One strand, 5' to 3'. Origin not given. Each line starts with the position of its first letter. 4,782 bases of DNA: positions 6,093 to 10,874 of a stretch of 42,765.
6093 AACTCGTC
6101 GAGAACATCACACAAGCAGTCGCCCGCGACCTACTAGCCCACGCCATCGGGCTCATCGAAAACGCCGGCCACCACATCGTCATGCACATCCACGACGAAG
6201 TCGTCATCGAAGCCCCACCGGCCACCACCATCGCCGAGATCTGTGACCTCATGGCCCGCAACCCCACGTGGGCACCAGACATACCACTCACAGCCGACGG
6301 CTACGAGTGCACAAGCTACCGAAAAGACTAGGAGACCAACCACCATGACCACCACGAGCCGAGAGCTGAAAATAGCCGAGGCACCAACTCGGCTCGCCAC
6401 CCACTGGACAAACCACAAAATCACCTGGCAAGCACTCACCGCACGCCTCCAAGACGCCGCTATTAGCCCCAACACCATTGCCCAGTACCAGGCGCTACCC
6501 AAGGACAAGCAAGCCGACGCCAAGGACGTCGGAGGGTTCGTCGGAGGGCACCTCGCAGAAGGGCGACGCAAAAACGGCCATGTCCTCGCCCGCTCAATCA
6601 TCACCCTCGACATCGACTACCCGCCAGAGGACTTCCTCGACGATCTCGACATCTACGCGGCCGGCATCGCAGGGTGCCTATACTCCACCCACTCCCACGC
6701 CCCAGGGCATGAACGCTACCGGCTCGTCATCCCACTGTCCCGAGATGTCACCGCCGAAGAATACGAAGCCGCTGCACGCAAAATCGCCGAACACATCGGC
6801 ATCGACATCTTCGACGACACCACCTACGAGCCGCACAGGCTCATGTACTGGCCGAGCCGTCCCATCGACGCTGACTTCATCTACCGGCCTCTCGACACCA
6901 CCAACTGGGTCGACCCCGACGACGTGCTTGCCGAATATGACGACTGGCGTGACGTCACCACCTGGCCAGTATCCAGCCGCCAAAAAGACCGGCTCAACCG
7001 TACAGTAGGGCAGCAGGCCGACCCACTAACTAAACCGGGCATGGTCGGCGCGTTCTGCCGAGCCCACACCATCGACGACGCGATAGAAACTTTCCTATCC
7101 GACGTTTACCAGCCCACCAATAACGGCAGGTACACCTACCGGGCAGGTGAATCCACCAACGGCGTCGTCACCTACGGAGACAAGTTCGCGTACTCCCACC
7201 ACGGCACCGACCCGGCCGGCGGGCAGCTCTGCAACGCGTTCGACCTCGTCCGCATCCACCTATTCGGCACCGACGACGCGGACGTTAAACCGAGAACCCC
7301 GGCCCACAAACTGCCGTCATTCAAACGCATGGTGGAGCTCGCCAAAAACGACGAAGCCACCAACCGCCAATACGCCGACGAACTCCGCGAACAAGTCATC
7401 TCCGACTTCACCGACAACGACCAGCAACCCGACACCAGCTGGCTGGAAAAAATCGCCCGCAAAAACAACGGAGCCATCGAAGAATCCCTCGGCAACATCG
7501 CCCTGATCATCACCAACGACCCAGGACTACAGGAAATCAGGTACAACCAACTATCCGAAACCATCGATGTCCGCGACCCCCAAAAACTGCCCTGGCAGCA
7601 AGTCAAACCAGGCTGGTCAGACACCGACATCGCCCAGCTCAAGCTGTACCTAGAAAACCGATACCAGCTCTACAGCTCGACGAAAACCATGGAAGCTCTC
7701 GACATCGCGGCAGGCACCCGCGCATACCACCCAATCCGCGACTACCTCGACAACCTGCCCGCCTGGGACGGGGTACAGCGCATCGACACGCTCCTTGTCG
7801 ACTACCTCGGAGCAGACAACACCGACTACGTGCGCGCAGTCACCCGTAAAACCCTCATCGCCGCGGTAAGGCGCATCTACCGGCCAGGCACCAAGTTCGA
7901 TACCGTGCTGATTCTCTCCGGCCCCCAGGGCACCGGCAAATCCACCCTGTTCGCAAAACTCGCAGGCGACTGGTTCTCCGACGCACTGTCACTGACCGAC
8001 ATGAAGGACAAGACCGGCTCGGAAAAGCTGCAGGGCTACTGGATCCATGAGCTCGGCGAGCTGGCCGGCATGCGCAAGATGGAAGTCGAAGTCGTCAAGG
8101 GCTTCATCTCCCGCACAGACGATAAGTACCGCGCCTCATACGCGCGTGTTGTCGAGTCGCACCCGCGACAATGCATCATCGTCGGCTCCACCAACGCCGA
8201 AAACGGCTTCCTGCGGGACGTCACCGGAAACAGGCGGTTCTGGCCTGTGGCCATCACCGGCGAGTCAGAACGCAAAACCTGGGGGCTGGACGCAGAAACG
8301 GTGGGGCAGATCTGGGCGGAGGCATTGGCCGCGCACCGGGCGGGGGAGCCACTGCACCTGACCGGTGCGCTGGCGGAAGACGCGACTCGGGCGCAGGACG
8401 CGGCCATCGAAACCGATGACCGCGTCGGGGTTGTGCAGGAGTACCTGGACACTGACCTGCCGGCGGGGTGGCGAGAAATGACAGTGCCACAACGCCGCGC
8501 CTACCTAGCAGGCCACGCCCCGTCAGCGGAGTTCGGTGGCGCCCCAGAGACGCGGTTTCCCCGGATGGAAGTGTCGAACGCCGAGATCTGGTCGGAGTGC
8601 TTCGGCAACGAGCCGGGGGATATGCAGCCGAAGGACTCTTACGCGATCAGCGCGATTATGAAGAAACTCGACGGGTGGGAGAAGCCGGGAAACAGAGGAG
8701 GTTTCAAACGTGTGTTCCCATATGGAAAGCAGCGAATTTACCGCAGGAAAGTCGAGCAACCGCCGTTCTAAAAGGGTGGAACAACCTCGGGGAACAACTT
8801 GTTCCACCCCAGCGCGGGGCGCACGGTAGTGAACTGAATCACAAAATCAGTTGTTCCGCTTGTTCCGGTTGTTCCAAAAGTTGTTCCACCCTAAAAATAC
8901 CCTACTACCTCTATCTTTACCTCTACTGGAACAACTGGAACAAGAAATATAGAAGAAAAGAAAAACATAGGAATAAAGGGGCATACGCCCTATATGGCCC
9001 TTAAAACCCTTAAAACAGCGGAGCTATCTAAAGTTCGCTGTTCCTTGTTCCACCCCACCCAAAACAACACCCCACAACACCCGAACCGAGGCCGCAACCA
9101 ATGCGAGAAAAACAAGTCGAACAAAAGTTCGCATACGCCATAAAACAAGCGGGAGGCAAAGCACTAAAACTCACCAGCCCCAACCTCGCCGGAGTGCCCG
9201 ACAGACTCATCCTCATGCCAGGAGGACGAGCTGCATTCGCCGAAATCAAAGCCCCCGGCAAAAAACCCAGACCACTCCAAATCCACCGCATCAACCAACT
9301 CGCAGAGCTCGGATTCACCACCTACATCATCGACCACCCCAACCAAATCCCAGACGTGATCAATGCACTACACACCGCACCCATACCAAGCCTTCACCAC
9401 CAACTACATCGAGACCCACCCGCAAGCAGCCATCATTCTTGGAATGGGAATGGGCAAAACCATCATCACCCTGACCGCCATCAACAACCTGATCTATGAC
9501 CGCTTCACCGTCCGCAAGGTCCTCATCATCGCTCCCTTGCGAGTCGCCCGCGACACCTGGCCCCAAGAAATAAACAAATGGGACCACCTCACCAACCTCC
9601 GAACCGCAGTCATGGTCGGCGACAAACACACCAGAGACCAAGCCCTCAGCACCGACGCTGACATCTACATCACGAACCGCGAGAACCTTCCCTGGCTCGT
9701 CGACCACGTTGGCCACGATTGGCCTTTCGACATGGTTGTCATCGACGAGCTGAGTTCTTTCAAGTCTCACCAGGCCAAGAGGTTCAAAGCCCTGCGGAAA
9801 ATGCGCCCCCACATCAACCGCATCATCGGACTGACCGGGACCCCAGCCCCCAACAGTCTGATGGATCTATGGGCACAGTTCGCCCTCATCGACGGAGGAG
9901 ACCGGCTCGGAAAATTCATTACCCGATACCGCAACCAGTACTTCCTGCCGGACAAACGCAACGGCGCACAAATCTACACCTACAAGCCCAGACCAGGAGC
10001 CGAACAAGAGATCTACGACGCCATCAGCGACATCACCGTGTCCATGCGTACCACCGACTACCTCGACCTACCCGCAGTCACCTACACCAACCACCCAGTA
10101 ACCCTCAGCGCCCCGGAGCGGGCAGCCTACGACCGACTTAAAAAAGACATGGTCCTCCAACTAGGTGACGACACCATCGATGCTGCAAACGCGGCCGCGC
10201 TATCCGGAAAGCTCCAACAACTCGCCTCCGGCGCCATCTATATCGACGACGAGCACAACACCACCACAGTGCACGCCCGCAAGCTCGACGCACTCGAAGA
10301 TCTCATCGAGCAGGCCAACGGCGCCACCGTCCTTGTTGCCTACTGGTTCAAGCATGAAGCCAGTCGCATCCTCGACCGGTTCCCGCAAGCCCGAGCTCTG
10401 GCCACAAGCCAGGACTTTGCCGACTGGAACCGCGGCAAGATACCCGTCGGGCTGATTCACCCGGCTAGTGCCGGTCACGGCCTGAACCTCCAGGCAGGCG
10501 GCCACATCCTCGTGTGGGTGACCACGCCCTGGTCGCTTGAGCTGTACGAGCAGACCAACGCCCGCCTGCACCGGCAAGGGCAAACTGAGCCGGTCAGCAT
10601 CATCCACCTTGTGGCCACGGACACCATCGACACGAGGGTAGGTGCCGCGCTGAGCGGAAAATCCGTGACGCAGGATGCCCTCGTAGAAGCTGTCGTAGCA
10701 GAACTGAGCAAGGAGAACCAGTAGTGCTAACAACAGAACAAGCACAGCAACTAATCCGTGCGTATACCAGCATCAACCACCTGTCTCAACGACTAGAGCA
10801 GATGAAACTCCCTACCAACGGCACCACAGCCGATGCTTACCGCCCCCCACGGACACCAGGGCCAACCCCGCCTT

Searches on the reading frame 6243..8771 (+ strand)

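Call 88: search_protein_families(library=pfam, proteins=[window:6243-8771:+], max_evalue=0.001)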
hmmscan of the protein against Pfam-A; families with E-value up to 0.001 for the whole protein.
window:6243-8771:+ (842 aa): 2 families
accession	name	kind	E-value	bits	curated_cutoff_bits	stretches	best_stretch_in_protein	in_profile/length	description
PF05272.17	VapE-like_dom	-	5.3e-74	248.8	25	1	503-720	2-214/217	Virulence-associated protein E-like domain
PF19263.5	DUF5906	-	0.00041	21.4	27.6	1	558-665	1-114/114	Family of unknown function (DUF5906)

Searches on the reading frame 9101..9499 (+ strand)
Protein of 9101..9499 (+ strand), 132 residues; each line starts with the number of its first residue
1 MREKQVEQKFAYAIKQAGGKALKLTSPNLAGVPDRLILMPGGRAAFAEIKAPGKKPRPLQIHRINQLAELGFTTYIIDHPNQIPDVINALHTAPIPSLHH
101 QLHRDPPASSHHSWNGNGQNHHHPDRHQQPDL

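Call 10: search_protein_families(library=pfam, proteins=[window:9101-9499:+], max_evalue=0.1)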
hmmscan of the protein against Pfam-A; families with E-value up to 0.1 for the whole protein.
window:9101-9499:+ (132 aa): 1 family
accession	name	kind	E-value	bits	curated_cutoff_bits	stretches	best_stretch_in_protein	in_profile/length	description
PF08774.17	VRR_NUC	-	0.023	15.2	23.8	1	27-75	59-110/116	VRR-NUC domain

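Call 11: search_protein_families(library=phrogs, proteins=[window:9101-9499:+], max_evalue=0.1)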
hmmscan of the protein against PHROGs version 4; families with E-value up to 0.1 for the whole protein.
window:9101-9499:+ (132 aa): 3 families
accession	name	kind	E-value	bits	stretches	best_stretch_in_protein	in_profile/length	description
phrog_93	-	DNA, RNA and nucleotide metabolism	3.7e-25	89.6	1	1-93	352-444/613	endonuclease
phrog_824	-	unknown function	1.4e-05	26.2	1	29-77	111-161/265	-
phrog_5702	-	DNA, RNA and nucleotide metabolism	0.0026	18.7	1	30-74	5-50/70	Holliday junction resolvase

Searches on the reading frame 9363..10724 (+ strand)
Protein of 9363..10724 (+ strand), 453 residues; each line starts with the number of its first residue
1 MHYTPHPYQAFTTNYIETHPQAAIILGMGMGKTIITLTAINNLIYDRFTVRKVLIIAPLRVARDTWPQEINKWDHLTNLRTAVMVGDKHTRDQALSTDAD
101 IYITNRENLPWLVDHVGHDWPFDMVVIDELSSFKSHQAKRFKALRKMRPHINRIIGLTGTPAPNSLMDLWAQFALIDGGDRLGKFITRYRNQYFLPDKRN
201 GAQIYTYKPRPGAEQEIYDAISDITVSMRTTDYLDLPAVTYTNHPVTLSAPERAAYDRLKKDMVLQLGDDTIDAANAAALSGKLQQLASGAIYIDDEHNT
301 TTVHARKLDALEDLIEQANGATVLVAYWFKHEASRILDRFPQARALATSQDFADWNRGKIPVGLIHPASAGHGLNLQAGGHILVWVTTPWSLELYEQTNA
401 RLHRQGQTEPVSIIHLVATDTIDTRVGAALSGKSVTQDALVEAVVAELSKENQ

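Call 10: search_protein_families(library=pfam, proteins=[window:9363-10724:+], max_evalue=0.1)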
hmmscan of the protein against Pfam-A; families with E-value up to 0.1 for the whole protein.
window:9363-10724:+ (453 aa): 5 families
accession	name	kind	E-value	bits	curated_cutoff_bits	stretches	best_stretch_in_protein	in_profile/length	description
PF00176.29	SNF2-rel_dom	-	5e-24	85.3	24.9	1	28-271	26-265/290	SNF2-related domain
PF00270.35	DEAD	-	2.8e-10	40.6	26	1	7-166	2-164/167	DEAD/DEAH box helicase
PF04851.21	ResIII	-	5.7e-08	33.3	22.5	1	5-161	4-162/164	Type III restriction enzyme, res subunit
PF13245.12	AAA_19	-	0.0019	18.8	25.1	1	19-144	11-114/134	AAA domain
PF00271.37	Helicase_C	-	0.0025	18.5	23.5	1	307-406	2-110/110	Helicase conserved C-terminal domain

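Call 11: search_protein_families(library=phrogs, proteins=[window:9363-10724:+], max_evalue=0.1)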
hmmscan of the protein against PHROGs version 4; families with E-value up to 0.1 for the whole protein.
window:9363-10724:+ (453 aa): 8 families
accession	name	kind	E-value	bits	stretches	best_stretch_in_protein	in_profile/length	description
phrog_62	-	DNA, RNA and nucleotide metabolism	1.1e-167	561.2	1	1-452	693-1144/1881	DNA helicase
phrog_11354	-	unknown function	2.1e-40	138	1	348-451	12-115/116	-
phrog_16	-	DNA, RNA and nucleotide metabolism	5.2e-11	42.5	1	1-408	269-589/986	DNA helicase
phrog_29996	-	unknown function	9.6e-10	38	1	14-177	737-891/1189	-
phrog_23807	-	unknown function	2.9e-07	29.6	1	369-429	596-658/1053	-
phrog_1685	-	unknown function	0.00028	19.2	1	353-432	1461-1540/2278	-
phrog_11801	-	other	0.0017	16.5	1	368-438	1419-1490/2269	DNA methyltransferase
phrog_24008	-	DNA, RNA and nucleotide metabolism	0.0033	16.3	1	16-176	492-648/1006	helicase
